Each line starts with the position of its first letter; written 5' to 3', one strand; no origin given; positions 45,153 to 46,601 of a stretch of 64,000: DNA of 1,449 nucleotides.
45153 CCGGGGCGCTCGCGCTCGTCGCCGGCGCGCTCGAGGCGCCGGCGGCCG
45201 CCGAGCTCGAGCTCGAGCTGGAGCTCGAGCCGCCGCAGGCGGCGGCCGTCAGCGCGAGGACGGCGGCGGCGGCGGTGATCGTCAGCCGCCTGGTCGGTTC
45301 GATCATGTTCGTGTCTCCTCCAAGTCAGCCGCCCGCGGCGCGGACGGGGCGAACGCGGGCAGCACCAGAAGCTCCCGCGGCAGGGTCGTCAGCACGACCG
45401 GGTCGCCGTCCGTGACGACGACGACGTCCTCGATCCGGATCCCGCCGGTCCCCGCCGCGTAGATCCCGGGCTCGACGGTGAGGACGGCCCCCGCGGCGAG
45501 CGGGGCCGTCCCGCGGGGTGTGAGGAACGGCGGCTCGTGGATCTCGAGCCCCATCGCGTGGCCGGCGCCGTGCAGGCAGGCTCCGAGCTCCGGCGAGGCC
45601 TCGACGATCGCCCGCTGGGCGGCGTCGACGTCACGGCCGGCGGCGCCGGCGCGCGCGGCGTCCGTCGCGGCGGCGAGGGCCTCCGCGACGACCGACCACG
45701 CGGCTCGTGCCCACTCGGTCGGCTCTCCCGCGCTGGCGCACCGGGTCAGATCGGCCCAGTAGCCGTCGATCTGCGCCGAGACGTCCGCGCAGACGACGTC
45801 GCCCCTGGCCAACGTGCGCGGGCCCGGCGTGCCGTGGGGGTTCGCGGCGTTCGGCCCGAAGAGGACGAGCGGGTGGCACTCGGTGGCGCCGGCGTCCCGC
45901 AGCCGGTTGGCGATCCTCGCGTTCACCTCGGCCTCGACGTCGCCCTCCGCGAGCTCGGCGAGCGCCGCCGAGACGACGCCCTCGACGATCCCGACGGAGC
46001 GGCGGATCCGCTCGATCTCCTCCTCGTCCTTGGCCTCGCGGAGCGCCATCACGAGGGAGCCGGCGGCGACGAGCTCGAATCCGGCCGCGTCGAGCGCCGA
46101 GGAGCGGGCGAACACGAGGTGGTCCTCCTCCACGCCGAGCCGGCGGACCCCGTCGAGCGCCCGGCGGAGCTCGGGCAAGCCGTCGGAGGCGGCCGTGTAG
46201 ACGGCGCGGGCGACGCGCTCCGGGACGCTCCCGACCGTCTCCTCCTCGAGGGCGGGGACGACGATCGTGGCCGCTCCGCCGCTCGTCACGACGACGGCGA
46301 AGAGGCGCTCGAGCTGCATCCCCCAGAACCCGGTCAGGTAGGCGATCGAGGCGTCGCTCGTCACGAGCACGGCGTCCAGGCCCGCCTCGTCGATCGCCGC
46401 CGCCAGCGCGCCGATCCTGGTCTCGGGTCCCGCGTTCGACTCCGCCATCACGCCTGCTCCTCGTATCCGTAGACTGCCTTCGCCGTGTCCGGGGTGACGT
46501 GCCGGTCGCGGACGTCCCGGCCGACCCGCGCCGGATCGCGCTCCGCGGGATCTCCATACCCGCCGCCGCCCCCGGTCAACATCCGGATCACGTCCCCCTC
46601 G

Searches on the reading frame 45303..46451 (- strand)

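Call 23: search_protein_families(library=pfam, proteins=[window:45303-46451:-], max_evalue=0.0001)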
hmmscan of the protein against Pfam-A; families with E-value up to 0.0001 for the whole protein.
window:45303-46451:- (382 aa): 2 families
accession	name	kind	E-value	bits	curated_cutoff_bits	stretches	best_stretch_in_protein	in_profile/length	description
PF00557.29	Peptidase_M24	-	7.6e-49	166.8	23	1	147-348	1-208/208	Metallopeptidase family M24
PF01321.24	Creatinase_N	-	2.1e-18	67.6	22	1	12-139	1-127/128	Creatinase/Prolidase N-terminal domain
